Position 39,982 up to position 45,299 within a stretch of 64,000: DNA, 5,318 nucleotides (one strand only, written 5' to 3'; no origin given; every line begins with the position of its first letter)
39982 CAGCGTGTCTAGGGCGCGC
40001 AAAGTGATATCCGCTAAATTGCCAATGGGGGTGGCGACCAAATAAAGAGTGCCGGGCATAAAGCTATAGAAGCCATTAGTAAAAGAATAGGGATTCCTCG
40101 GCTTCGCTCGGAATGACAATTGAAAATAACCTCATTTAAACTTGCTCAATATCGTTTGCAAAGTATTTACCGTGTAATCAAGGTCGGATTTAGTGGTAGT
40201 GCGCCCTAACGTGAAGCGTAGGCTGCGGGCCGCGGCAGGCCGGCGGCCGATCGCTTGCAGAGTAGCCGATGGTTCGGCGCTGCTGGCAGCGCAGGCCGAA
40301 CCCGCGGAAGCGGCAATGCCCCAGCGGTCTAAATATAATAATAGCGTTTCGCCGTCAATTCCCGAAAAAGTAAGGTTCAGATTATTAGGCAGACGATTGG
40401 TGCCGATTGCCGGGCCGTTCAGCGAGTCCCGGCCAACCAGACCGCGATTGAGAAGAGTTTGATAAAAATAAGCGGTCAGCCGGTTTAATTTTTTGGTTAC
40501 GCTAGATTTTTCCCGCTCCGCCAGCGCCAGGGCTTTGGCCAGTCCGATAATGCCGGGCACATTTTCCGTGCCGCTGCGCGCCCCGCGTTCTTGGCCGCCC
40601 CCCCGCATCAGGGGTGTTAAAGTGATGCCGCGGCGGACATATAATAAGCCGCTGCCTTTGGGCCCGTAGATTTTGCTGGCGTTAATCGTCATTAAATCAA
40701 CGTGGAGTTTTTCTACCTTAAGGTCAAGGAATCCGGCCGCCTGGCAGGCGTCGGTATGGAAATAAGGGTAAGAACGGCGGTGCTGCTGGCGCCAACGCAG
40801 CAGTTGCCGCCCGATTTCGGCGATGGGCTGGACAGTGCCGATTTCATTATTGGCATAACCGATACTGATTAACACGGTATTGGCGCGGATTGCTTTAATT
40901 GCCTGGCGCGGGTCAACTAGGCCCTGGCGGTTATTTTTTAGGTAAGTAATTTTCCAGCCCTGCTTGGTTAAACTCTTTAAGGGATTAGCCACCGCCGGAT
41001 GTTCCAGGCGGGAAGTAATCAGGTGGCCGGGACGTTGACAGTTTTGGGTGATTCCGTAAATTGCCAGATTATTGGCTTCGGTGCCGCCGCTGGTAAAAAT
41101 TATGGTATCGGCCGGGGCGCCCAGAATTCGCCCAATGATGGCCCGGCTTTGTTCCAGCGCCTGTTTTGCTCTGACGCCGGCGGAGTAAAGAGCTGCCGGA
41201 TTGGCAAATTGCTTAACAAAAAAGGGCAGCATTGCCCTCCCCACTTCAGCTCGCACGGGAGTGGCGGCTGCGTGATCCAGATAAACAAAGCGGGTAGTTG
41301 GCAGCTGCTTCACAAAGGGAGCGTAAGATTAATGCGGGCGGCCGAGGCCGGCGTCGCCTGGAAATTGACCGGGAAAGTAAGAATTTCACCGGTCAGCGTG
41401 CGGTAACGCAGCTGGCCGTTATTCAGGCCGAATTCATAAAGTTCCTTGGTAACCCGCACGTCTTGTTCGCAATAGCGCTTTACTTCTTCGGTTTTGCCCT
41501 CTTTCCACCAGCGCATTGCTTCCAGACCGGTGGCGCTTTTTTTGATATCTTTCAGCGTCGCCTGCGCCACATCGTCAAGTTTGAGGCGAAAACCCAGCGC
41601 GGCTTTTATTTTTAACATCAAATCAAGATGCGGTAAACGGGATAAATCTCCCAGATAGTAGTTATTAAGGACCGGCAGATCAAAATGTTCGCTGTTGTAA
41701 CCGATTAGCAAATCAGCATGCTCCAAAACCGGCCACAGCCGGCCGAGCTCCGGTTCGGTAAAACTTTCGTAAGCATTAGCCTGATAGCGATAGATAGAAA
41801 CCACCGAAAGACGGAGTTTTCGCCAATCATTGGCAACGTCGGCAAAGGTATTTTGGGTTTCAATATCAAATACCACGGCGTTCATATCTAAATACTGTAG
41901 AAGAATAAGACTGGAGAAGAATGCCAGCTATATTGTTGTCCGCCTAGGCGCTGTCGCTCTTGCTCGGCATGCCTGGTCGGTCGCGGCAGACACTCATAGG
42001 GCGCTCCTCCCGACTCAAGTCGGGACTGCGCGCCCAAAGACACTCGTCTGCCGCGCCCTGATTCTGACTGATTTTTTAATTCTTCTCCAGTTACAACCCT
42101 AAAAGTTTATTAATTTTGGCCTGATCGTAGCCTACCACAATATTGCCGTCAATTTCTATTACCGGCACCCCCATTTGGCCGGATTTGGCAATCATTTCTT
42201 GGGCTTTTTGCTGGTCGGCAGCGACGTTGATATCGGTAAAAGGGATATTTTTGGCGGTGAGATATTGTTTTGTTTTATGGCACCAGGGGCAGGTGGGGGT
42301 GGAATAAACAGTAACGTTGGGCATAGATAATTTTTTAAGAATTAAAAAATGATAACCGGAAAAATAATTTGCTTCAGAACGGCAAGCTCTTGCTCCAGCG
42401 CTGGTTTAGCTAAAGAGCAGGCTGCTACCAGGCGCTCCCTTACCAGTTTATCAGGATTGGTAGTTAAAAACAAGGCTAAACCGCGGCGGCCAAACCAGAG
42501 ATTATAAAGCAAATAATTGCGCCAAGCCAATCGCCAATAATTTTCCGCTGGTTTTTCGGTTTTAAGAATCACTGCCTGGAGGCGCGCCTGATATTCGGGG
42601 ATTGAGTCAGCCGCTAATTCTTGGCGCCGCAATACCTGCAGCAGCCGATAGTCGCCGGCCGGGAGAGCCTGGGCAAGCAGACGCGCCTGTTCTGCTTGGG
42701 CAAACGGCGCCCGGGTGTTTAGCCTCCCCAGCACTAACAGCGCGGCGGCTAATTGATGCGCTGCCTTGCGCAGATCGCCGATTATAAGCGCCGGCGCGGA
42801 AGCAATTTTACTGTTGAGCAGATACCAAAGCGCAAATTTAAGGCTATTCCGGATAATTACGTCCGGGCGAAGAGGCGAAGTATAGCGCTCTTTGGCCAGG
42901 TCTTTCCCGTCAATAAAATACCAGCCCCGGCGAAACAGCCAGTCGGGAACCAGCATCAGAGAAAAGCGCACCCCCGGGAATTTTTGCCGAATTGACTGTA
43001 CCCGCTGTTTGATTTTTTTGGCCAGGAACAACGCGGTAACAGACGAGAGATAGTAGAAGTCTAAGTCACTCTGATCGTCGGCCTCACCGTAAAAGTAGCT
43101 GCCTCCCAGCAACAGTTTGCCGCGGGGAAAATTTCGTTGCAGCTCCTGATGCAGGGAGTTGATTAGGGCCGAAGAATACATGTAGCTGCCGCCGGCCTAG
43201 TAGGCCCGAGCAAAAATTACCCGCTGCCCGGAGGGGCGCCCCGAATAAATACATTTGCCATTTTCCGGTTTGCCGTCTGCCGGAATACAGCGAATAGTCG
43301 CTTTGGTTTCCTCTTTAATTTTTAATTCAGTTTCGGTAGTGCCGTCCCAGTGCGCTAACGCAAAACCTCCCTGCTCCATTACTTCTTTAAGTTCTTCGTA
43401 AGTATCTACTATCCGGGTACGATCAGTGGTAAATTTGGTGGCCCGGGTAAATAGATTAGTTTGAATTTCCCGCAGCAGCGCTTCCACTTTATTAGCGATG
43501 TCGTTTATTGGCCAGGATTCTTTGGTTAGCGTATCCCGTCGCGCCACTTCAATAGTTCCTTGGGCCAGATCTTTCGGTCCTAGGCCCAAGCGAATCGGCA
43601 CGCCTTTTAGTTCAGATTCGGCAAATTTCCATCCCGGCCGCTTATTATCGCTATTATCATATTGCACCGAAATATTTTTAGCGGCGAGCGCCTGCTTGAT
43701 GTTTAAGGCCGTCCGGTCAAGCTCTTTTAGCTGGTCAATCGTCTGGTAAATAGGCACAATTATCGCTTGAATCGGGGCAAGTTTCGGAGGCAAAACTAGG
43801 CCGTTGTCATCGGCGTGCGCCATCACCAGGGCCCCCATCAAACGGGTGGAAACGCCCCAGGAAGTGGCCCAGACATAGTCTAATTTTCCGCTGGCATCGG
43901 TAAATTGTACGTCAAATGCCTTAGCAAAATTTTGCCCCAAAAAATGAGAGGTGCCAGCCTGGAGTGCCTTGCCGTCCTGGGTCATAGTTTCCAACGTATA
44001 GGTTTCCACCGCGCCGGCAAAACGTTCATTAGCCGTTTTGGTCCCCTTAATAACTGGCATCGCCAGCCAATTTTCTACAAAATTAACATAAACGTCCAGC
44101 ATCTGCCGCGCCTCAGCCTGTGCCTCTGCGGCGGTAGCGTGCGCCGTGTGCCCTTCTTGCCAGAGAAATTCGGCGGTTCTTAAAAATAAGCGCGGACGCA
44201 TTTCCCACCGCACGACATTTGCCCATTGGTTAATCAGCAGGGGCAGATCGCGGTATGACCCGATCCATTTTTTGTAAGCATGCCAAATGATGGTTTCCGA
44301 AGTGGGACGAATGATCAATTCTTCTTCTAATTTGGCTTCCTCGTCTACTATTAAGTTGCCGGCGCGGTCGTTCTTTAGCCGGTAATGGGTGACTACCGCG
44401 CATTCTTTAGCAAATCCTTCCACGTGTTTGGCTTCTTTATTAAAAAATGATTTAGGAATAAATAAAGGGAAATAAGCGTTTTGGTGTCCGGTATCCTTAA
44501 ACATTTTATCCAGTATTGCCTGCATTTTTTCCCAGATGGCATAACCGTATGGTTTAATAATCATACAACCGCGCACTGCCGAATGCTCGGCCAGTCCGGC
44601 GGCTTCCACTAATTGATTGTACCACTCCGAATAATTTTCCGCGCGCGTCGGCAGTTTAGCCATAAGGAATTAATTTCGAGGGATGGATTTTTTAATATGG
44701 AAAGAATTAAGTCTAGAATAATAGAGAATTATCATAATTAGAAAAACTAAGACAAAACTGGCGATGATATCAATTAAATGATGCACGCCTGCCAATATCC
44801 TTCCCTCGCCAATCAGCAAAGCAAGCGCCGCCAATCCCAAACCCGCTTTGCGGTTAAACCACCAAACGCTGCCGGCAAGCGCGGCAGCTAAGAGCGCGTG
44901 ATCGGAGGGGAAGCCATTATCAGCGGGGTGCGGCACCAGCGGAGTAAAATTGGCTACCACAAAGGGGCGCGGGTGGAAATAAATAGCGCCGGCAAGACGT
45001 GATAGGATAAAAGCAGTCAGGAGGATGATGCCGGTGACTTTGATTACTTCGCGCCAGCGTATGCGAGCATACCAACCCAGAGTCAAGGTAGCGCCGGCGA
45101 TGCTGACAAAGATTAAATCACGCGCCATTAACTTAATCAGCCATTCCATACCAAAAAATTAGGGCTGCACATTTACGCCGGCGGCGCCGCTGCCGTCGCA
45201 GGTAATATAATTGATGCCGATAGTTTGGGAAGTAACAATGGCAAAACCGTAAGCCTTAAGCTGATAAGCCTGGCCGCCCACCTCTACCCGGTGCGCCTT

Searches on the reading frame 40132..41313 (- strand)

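Call 45: search_protein_families(library=pfam, proteins=[window:40132-41313:-], max_evalue=0.001)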
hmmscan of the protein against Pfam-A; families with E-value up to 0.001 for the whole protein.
window:40132-41313:- (393 aa): 2 families
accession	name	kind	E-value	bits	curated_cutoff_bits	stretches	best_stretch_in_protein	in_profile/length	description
PF00266.25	Aminotran_5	-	9.8e-66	222.7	21.5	1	10-380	1-370/371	Aminotransferase class-V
PF01212.27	Beta_elim_lyase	-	0.00022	21.1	27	1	68-179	47-162/288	Beta-eliminating lyase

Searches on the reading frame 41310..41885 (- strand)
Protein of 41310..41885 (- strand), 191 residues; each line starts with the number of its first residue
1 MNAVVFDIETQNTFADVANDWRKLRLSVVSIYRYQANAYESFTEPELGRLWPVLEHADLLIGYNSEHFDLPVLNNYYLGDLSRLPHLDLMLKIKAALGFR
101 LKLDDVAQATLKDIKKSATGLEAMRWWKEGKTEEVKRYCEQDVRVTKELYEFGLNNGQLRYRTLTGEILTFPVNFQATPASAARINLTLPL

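Call 13: search_protein_families(library=ncbifam, proteins=[window:41310-41885:-])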
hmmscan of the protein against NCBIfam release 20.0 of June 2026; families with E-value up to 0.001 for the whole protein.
window:41310-41885:- (191 aa): 0 families

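Call 40: search_protein_families(library=pfam, proteins=[window:41310-41885:-], max_evalue=0.01)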
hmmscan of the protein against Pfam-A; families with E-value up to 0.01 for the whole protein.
window:41310-41885:- (191 aa): 3 families
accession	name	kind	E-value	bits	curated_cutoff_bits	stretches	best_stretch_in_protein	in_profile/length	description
PF13482.12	RNase_H_2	-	7.2e-11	42.7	22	1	5-151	2-162/165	RNase_H superfamily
PF10108.15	DNA_pol_B_exo2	-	4.8e-09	36.7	24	1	77-150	97-170/213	Predicted 3'-5' exonuclease related to the exonuclease domain of PolB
PF01612.26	DNA_pol_A_exo1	-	0.00039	20.7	23.6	1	4-151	23-166/173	3'-5' exonuclease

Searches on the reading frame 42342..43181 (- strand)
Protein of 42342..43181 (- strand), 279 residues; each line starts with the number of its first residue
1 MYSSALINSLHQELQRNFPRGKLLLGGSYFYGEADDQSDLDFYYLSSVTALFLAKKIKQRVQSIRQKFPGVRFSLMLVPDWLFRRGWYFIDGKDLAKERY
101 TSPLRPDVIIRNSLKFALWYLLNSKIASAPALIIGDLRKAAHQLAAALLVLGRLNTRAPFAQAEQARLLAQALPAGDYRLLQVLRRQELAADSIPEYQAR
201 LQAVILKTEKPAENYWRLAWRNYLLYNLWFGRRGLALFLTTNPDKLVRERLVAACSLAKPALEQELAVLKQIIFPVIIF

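Call 13: search_protein_families(library=ncbifam, proteins=[window:42342-43181:-])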
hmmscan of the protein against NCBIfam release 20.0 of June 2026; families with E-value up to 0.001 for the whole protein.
window:42342-43181:- (279 aa): 0 families

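Call 40: search_protein_families(library=pfam, proteins=[window:42342-43181:-], max_evalue=0.01)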
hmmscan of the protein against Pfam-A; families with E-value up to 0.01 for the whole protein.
window:42342-43181:- (279 aa): 1 family
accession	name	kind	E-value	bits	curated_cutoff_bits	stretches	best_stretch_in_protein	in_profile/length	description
PF01909.29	NTP_transf_2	-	0.00021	22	21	1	9-60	3-60/93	Nucleotidyltransferase domain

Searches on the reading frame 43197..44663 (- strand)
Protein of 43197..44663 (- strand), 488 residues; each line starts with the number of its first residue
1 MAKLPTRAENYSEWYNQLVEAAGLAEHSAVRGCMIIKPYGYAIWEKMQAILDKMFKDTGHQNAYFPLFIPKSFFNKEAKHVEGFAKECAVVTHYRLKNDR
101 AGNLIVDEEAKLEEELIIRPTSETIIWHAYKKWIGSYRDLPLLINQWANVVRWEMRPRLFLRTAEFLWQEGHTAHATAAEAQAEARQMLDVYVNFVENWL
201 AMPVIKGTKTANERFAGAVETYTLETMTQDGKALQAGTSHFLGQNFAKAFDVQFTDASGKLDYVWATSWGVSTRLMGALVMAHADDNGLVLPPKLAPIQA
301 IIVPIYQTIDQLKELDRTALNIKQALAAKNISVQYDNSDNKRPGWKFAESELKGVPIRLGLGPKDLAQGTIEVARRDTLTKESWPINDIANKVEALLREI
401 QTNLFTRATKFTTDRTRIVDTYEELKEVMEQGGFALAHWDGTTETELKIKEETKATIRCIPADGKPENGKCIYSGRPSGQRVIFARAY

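Call 17: search_protein_families(library=pfam, proteins=[window:43197-44663:-])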
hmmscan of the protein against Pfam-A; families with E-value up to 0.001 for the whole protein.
window:43197-44663:- (488 aa): 3 families
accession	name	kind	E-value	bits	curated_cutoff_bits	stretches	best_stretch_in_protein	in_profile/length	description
PF09180.16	ProRS-C_1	-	2.2e-24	85.8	31.5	1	422-488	1-71/71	Prolyl-tRNA synthetase, C-terminal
PF00587.30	tRNA-synt_2b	-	1.6e-17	64.6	29.3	1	111-280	6-176/179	tRNA synthetase class II core domain (G, H, P, S and T)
PF03129.25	HGTP_anticodon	-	1.6e-17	63.9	21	1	299-395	1-93/94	Anticodon binding domain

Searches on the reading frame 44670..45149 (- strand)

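Call 45: search_protein_families(library=pfam, proteins=[window:44670-45149:-], max_evalue=0.001)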
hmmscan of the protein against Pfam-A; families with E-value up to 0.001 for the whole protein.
window:44670-45149:- (159 aa): 2 families
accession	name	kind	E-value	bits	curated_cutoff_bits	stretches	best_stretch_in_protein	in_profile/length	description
PF01569.27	PAP2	-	2.1e-15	57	27.2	1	42-147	8-126/130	PAP2 superfamily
PF14378.12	PAP2_3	-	0.00012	22.4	27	1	80-140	127-189/190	PAP2 superfamily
